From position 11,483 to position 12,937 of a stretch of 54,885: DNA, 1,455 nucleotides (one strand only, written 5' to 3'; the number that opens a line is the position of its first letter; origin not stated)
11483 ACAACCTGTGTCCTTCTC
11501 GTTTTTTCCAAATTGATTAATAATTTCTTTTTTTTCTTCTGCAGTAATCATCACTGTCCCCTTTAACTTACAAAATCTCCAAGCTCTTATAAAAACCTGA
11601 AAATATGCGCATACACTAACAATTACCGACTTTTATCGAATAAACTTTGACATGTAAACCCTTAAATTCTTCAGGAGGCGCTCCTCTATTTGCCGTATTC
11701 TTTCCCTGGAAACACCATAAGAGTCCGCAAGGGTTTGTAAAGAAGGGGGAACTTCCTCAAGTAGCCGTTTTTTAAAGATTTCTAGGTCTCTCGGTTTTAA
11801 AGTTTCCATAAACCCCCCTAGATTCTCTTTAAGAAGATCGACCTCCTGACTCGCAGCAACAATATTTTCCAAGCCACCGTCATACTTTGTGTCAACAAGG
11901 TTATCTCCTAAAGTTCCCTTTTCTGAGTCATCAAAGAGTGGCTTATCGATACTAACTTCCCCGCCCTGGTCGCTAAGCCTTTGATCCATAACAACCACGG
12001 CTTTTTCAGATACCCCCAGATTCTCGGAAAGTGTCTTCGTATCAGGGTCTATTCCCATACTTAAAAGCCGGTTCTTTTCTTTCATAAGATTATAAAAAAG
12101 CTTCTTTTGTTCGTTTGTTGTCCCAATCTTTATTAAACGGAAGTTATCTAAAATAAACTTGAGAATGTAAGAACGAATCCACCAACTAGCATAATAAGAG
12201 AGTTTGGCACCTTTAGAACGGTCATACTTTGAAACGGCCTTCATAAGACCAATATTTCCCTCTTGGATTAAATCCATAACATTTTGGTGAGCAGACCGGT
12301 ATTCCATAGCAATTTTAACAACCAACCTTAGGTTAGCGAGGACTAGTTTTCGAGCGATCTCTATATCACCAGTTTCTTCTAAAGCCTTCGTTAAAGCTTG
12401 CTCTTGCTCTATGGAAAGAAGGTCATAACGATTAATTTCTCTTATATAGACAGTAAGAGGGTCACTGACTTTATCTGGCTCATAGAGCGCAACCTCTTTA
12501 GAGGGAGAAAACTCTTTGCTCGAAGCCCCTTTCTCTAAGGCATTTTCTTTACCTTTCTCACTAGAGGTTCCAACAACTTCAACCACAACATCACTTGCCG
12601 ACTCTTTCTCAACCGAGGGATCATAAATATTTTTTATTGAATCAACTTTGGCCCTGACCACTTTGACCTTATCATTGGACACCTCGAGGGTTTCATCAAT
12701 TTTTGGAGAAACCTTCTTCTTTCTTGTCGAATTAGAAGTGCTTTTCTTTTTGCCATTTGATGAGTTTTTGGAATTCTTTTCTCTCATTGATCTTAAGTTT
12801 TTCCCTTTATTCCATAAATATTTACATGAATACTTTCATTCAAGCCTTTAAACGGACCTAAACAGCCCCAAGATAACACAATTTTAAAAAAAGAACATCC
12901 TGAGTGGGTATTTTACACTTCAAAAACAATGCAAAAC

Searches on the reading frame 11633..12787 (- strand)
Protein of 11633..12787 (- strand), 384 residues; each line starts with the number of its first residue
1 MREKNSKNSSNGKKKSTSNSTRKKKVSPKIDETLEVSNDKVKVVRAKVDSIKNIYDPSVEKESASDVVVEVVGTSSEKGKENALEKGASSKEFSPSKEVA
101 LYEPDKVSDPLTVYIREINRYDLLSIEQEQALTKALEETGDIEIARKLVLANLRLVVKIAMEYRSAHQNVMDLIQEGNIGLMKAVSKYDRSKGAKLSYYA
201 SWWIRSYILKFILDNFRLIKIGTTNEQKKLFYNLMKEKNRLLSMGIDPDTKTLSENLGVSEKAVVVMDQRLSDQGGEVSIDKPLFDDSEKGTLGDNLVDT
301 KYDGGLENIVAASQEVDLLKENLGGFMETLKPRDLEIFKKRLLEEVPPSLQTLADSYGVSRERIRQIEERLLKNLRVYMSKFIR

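Call 71: search_protein_families(library=pfam, proteins=[window:11633-12787:-], max_evalue=0.00001)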
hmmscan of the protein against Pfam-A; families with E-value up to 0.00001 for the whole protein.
window:11633-12787:- (384 aa): 3 families
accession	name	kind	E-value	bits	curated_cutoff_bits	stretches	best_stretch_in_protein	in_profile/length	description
PF04542.20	Sigma70_r2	-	9.3e-17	61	24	1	148-214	1-67/71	Sigma-70 region 2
PF04545.22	Sigma70_r4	-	5.2e-09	35.9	24.1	1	327-376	2-49/50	Sigma-70, region 4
PF00140.25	Sigma70_r1_2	-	1.4e-07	31.8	22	1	109-138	1-30/34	Sigma-70 factor, region 1.2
